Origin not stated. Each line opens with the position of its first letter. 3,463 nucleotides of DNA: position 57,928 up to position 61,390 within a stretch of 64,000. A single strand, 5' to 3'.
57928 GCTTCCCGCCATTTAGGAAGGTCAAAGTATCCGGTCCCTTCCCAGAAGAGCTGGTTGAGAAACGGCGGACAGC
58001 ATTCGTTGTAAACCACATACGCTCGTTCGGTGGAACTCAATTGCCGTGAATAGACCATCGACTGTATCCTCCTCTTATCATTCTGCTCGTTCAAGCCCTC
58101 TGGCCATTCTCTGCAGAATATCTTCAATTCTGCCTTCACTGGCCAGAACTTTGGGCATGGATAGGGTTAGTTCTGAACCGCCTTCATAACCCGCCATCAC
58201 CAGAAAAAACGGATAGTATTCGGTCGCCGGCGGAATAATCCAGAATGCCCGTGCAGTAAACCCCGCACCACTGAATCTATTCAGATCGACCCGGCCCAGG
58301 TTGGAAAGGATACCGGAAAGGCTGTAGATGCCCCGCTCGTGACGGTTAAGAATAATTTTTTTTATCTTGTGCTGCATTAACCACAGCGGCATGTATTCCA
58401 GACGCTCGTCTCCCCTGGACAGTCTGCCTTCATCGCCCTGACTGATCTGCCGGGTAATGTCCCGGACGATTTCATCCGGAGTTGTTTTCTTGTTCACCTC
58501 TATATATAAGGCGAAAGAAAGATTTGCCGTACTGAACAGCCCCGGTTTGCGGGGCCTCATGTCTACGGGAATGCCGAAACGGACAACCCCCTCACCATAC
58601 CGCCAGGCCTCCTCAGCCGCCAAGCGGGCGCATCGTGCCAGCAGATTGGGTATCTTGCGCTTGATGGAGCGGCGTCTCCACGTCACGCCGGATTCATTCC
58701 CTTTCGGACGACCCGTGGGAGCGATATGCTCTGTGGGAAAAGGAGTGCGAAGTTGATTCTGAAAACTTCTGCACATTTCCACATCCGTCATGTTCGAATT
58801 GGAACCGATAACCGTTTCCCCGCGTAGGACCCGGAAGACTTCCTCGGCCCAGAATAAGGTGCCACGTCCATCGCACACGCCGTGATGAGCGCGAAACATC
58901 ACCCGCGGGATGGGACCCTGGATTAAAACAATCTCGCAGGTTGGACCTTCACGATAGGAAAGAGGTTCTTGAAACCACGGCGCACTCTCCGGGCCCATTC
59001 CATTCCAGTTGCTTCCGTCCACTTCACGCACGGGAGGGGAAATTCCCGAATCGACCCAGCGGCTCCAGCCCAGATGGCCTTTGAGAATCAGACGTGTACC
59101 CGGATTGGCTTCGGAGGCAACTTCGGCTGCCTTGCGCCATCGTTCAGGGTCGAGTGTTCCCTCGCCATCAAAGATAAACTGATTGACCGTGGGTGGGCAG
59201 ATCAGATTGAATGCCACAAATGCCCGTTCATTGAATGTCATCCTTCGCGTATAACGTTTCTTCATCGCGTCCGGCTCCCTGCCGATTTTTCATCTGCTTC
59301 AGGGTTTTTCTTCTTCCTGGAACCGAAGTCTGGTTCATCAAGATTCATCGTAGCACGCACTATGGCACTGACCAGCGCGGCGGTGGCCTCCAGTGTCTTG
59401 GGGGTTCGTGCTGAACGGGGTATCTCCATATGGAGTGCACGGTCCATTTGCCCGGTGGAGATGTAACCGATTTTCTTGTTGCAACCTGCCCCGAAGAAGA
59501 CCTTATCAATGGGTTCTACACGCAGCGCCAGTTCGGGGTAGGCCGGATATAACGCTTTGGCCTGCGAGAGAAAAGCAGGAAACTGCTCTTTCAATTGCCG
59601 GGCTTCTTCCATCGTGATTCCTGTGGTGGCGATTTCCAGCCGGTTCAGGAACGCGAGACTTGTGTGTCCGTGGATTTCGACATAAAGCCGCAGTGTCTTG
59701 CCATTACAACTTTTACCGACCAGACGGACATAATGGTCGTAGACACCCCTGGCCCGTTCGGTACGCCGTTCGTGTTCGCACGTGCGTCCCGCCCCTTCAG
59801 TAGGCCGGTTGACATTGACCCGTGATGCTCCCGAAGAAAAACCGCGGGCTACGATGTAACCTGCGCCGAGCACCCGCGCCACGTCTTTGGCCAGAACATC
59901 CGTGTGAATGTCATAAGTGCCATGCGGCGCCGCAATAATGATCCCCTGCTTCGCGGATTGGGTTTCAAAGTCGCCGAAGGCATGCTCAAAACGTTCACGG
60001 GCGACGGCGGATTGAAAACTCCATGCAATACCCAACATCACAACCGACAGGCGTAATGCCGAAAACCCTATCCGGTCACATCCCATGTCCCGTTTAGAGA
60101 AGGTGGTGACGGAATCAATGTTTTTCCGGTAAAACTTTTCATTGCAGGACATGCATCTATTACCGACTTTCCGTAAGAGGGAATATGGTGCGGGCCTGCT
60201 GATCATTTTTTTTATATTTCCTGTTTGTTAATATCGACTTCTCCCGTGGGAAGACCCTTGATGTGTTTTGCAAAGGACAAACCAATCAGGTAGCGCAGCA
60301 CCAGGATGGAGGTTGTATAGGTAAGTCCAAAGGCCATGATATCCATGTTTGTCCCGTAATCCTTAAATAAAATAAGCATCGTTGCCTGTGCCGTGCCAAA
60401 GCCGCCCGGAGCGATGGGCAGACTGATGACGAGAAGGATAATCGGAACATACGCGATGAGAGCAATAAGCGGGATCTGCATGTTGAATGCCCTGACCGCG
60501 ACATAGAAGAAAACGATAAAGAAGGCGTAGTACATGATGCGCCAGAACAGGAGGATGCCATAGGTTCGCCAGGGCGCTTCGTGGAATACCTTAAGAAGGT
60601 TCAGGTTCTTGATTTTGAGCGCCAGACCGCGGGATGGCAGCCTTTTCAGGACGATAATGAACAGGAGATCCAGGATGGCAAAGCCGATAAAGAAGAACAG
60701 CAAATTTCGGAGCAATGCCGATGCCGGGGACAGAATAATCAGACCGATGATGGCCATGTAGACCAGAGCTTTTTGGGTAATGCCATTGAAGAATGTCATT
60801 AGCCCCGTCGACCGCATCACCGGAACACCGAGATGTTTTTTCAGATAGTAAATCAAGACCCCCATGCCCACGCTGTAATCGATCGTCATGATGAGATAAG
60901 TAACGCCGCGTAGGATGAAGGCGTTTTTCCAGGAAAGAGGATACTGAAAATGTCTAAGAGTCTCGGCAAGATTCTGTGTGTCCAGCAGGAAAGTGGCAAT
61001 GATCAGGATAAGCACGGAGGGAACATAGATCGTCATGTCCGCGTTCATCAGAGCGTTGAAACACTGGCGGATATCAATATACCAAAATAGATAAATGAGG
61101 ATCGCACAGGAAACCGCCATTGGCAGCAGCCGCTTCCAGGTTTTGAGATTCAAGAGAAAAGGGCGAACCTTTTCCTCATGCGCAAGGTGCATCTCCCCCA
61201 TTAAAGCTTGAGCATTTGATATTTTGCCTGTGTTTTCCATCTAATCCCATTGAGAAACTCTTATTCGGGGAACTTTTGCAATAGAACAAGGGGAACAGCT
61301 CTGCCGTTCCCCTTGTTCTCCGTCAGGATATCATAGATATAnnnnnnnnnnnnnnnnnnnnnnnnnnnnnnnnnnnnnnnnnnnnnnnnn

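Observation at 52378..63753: Eight-gene co-directional cluster: candidate undescribed acyl-amide/lipid assembly-and-export system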

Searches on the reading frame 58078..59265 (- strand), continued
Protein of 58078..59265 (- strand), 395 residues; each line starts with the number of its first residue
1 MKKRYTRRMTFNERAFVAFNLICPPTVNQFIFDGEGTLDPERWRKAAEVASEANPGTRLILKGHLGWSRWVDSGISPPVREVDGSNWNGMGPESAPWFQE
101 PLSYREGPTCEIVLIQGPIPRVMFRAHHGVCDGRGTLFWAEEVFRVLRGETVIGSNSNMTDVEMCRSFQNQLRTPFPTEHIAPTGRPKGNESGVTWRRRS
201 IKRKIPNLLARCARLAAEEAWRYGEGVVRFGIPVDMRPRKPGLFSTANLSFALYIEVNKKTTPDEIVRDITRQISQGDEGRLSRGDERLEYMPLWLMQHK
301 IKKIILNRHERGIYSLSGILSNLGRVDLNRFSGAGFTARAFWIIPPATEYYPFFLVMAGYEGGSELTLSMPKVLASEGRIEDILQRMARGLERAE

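Call 83: get_annotated_region(hit=H2, flank=9000)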
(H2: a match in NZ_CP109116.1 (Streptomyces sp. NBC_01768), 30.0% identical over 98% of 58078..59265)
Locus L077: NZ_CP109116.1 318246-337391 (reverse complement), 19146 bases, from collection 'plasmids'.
description: Streptomyces sp. NBC_01768 plasmid unnamed1, complete sequence
organism: Streptomyces sp. NBC_01768 (NCBI taxid 2975938)
taxonomy: Bacteria; Actinomycetota; Actinomycetes; Kitasatosporales; Streptomycetaceae; Streptomyces; Streptomyces sp. NBC 01768
host: -; source: -; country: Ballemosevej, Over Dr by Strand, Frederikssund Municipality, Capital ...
typing (MOB-suite, as given by PLSDB): non-mobilizable
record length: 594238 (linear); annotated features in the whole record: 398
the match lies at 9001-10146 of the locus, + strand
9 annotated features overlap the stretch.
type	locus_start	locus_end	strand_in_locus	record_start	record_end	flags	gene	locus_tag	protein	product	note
CDS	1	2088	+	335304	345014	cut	-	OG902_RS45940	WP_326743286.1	type I polyketide synthase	-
CDS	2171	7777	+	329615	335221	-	-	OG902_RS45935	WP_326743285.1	type I polyketide synthase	-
CDS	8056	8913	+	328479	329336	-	-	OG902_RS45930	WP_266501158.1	TauD/TfdA family dioxygenase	-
CDS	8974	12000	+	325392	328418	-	-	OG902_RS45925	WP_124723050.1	non-ribosomal peptide synthetase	-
CDS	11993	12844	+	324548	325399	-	-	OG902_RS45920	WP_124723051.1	metallophosphoesterase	-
CDS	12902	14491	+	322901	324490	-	-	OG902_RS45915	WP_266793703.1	acyl-CoA carboxylase subunit beta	-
CDS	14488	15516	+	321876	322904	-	-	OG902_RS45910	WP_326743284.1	3-deoxy-7-phosphoheptulonate synthase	GO:0009073 - aromatic amino acid family biosynthetic process [Evidence IEA]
CDS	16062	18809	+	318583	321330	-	-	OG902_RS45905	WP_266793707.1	LuxR family transcriptional regulator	-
CDS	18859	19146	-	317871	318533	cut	-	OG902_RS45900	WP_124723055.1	response regulator transcription factor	GO:0000160 - phosphorelay signal transduction system [Evidence IEA]; GO:0006355 - regulation of DNA-templated ...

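Call 84: search_solved_structures(query=L076:8983-12057:+, max_evalue=1e-10)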
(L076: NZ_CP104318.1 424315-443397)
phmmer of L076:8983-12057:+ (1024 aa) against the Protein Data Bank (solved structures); distinct sequences matched with E-value up to 1e-10: 175 (the best 60 are shown).
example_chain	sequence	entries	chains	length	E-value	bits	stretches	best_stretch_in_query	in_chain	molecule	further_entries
6mfz_A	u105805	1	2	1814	6.5e-172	577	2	406-976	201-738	Linear gramicidin synthase subunit A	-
9be3_A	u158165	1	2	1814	6.5e-172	577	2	406-976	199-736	Linear gramicidin synthase subunit A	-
9meh_A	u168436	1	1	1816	6.5e-172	577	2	406-976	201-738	Linear gramicidin synthase subunit A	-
9be4_A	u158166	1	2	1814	2.5e-171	575.1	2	406-976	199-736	Linear gramicidin synthase subunit A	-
6mfy_A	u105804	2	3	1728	3e-165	555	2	406-976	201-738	Linear gramicidin synthase subunit A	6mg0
8xjz_C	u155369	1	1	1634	4.3e-111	375.7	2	389-976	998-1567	Peptide synthetase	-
9bfd_B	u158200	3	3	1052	2.2e-90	307.1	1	410-982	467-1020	Tyrocidine synthase 2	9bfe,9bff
9bfd_A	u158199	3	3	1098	1.2e-88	301.3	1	411-979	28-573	Tyrocidine synthase 1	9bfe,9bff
5es5_A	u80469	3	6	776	1.6e-86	294.3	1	406-976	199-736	Linear gramicidin synthetase subunit A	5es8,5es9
6mfw_A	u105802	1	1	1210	6e-86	292.4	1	406-976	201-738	Linear gramicidin synthase subunit A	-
6mfx_A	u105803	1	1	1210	6.3e-86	292.4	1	406-976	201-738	Linear gramicidin synthase subunit A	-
2vsq_A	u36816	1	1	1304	2.6e-84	287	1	413-982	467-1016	SURFACTIN SYNTHETASE SUBUNIT 3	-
6p1j_A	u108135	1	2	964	1.1e-83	284.9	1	398-912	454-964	Txo2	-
5u89_A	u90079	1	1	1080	1.7e-83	284.3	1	399-984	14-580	Amino acid adenylation domain protein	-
4d4g_A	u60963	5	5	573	5.9e-82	279.2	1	411-953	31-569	APNAA1 | APNA A1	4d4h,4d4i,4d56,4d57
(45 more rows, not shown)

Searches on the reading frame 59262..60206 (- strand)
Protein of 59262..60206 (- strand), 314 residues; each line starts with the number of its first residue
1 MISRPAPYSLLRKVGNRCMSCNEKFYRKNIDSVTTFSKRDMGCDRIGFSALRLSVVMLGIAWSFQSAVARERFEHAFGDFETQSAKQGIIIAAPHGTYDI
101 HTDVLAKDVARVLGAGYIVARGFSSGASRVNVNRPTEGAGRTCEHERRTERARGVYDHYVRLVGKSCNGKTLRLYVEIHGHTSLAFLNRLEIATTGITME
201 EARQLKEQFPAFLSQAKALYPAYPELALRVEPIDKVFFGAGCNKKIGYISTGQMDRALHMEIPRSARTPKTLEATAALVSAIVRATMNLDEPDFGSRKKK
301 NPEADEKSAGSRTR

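Call 4: search_protein_families(library=pfam, proteins=[window:59262-60206:-], max_evalue=0.01)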
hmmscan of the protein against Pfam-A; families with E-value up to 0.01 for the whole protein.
window:59262-60206:- (314 aa): 0 families

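Call 5: search_protein_families(library=ncbifam, proteins=[window:59262-60206:-], max_evalue=0.01)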
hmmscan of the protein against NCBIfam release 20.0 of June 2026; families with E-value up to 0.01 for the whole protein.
window:59262-60206:- (314 aa): 0 families

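Call 36: search_solved_structures(query=A3, max_evalue=10)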
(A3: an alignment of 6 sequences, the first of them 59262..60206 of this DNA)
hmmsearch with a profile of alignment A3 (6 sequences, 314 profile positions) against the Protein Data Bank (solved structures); distinct sequences matched with E-value up to 10: 0.

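Call 38: search_protein_families(library=pfam, alignment_id=A3, max_evalue=10)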
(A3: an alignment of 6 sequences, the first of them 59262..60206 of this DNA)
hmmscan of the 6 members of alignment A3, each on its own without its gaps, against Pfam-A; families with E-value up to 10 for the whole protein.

A. member 1, window:59262-60206:- (314 aa): 0 families

B. families by the number of members that match (of 6 scanned): 2 families
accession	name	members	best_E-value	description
PF19895.4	DUF6368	1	0.18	Family of unknown function (DUF6368)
PF18114.7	Suv3_N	1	0.26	Suv3 helical N-terminal domain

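Call 47: search_protein_representatives(protein=window:59262-60206:-)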
Query: 314 residues. Proteins with E-value up to 0.001 (for the whole library): 329; up to 1e-10: 216; up to 1e-30: 24. The best 150 are listed.
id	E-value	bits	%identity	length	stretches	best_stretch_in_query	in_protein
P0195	3.0e-136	469.9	72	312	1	1-313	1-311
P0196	1.5e-105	369.1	67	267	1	48-301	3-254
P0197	3.0e-65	236.8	49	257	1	54-286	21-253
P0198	7.0e-58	212.6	45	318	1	62-285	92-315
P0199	3.1e-55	203.9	42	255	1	52-287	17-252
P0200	1.6e-53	198.3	43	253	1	51-287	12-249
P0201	4.4e-50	187.0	40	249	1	49-284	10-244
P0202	6.3e-49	183.2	38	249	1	60-289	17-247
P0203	2.5e-48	181.3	40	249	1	66-286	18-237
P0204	1.1e-47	179.2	41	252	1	66-286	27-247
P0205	1.1e-46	175.9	39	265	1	52-285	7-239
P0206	1.0e-42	162.8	48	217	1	110-282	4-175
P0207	1.1e-40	156.2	38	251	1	44-286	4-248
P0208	1.3e-39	152.7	43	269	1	51-285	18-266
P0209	2.6e-39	151.7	30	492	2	82-265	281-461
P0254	1.1e-25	106.9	39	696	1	88-284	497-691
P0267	3.2e-23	98.9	34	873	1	81-283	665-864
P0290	1.3e-20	90.3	36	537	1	75-287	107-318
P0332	4.2e-16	75.5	33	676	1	76-269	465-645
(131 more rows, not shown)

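Call 49: search_protein_families(library=pfam, alignment_id=A5, max_evalue=1)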
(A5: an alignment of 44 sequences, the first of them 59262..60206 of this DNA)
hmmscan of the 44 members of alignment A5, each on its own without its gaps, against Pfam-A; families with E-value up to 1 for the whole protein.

A. member 1, window:59262-60206:- (314 aa): 0 families

B. families by the number of members that match (of 44 scanned): 16 families
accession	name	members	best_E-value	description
PF05908.16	Gamma_PGA_hydro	3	0.00018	Poly-gamma-glutamate hydrolase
PF03755.18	YicC-like_N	1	0.0038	Endoribonuclease YicC-like, N-terminal region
PF13932.14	SAM_GIDA_C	1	0.0054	tRNA modifying enzyme MnmG/GidA C-terminal helical bundle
PF11582.13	DUF3240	1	0.011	Protein of unknown function (DUF3240)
PF15654.11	Tox-WTIP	1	0.017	Toxin with a conserved tryptophan and TIP tripeptide motif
PF15855.10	DUF4726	1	0.047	Domain of unknown function (DUF4726)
PF21709.3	ABC_C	1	0.055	Emaravirus ABC_C protein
PF18970.5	DUF5709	1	0.065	Family of unknown function (DUF5709)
PF07447.17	Matrix_Filo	1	0.078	Matrix protein VP40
PF12545.13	DUF3739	1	0.11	Filamentous haemagglutinin family outer membrane protein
PF00691.25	OmpA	1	0.11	OmpA family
PF22993.4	SAM_EPH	1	0.11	Ephrin receptor 1 SAM domain-like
PF03888.20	MucB_RseB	1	0.13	MucB/RseB N-terminal domain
PF13498.11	DUF4122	1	0.14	Domain of unknown function (DUF4122)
PF24830.1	DUF7714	1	0.23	Family of unknown function (DUF7714)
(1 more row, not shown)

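Call 50: search_solved_structures(query=A5, max_evalue=10, show_alignments=2)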
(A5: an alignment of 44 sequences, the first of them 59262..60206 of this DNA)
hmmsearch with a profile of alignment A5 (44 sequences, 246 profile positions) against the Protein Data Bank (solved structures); distinct sequences matched with E-value up to 10: 0.

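Call 80: search_protein_families(library=pfam, proteins=[P0355, P0356, P0254, P0267, P0332, P0290, P0209], max_evalue=0.001)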
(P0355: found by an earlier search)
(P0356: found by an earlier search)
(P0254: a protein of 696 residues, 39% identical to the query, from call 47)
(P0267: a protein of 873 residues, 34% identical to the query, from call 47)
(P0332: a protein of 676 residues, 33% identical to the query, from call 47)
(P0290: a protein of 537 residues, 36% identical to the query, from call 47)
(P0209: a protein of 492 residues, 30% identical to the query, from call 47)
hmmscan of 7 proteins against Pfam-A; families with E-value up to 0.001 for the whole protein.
P0355 (458 aa): 1 family
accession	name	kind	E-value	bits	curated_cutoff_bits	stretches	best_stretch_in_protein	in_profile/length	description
PF03417.21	AAT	-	0.00033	20.8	23.2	1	41-180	3-124/225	Acyl-coenzyme A:6-aminopenicillanic acid acyl-transferase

P0356 (481 aa): 1 family
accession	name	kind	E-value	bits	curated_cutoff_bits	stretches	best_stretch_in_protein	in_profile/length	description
PF03417.21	AAT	-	0.00035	20.8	23.2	1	64-203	3-124/225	Acyl-coenzyme A:6-aminopenicillanic acid acyl-transferase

P0254 (696 aa): 2 families
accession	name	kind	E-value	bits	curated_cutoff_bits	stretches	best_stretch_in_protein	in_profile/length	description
PF00754.31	F5_F8_type_C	-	1.5e-35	122.5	28.2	3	345-457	6-127/127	F5/8 type C domain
PF22633.2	F5_F8_type_C_2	-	4.7e-31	107.7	27.8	3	355-441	2-91/91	NedA-like, galactose-binding domain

P0267 (873 aa): 2 families
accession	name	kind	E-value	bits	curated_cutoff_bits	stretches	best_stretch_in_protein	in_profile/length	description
PF00754.31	F5_F8_type_C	-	1.4e-27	96.8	28.2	2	516-629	5-127/127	F5/8 type C domain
PF22633.2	F5_F8_type_C_2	-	2.7e-19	70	27.8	2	529-613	3-91/91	NedA-like, galactose-binding domain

P0332 (676 aa): 1 family
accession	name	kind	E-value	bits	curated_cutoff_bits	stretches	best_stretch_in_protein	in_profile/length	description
PF14870.12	PSII_BNR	-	2.9e-12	46.9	27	1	101-229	7-140/303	Photosynthesis system II assembly factor YCF48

P0290 (537 aa): 1 family
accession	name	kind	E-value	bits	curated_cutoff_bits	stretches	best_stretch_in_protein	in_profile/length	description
PF11617.13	Cu-binding_MopE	-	0.00085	20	27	0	325-343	12-30/30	Putative metal-binding motif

P0209 (492 aa): 0 families

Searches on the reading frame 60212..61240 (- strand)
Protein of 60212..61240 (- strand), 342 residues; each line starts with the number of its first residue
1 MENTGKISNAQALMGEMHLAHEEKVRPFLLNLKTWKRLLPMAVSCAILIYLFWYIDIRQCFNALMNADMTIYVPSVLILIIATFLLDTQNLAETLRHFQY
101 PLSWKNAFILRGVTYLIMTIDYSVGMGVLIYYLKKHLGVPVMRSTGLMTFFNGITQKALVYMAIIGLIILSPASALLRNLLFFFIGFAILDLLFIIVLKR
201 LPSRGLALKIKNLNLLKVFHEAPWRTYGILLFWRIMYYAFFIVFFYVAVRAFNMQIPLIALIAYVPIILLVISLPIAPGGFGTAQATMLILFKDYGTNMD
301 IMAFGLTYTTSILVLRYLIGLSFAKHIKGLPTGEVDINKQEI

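Call 4: search_protein_families(library=pfam, proteins=[window:60212-61240:-], max_evalue=0.01)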
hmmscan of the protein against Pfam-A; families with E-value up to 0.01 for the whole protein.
window:60212-61240:- (342 aa): 1 family
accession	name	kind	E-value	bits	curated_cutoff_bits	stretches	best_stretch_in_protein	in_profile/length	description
PF03706.18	LPG_synthase_TM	-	1.2e-16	61.5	33.4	1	42-319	2-301/302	Lysylphosphatidylglycerol synthase TM region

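Call 5: search_protein_families(library=ncbifam, proteins=[window:60212-61240:-], max_evalue=0.01)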
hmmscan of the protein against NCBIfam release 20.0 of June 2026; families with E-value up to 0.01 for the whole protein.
window:60212-61240:- (342 aa): 1 family
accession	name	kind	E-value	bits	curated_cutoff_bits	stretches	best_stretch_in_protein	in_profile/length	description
TIGR00374.1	TIGR00374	subfamily_domain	4.4e-07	29.6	43.2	1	225-300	210-285/323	flippase-like domain-containing protein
